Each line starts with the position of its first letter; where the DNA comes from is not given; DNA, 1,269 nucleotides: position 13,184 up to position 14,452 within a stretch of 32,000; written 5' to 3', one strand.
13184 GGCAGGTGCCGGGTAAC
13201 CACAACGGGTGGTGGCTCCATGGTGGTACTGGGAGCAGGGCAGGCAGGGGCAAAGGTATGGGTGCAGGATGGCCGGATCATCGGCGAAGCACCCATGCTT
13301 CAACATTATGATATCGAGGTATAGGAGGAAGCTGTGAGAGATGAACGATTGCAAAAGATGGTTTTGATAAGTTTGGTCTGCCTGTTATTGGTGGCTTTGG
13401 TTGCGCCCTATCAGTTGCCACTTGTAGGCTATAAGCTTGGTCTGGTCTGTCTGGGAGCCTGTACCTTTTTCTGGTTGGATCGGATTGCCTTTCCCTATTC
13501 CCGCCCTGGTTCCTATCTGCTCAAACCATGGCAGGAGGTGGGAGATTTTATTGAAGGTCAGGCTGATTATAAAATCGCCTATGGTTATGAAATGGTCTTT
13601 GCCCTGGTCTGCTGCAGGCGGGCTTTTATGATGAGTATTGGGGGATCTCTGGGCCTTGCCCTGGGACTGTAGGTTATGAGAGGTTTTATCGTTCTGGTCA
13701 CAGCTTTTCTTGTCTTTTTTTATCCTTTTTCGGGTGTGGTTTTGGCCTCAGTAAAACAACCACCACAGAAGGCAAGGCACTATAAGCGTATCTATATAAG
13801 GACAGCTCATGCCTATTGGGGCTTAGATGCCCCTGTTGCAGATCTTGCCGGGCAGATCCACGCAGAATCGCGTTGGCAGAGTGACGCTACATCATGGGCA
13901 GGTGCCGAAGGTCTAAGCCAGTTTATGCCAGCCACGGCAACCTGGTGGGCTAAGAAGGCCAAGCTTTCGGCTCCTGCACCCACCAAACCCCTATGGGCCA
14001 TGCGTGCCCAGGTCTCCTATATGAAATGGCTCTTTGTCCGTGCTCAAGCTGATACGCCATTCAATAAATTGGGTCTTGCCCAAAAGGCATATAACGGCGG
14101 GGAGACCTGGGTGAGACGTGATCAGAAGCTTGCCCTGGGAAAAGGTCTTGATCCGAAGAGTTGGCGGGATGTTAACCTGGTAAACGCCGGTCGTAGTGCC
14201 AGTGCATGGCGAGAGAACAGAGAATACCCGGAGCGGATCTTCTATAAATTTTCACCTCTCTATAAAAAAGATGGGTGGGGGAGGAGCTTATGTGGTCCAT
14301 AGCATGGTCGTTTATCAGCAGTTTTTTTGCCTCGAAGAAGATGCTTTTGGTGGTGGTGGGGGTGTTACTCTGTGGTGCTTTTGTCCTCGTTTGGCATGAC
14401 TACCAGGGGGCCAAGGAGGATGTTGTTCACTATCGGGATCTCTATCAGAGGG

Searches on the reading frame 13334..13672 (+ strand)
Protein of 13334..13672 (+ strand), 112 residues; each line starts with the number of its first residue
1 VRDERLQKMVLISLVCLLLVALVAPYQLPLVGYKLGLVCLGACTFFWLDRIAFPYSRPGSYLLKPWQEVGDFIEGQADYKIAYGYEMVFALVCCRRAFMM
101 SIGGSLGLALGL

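Call 27: search_protein_families(library=pfam, proteins=[window:13334-13672:+], max_evalue=0.01)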
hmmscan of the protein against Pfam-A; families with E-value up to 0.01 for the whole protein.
window:13334-13672:+ (112 aa): 1 family
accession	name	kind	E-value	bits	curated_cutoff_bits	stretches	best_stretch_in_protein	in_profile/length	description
PF13272.11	Holin_2-3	-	1.1e-41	141.8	27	1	6-112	1-106/106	Putative 2/3 transmembrane domain holin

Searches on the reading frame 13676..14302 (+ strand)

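Call 27: search_protein_families(library=pfam, proteins=[window:13676-14302:+], max_evalue=0.01)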
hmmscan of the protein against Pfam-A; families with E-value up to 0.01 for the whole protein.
window:13676-14302:+ (208 aa): 2 families
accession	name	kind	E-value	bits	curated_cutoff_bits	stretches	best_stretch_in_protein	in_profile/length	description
PF01464.25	SLT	-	1.7e-13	50.6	21.3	1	61-152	21-107/117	Transglycosylase SLT domain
PF13406.11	SLT_2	-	0.0079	15.9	24.3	0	71-92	149-170/292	Transglycosylase SLT domain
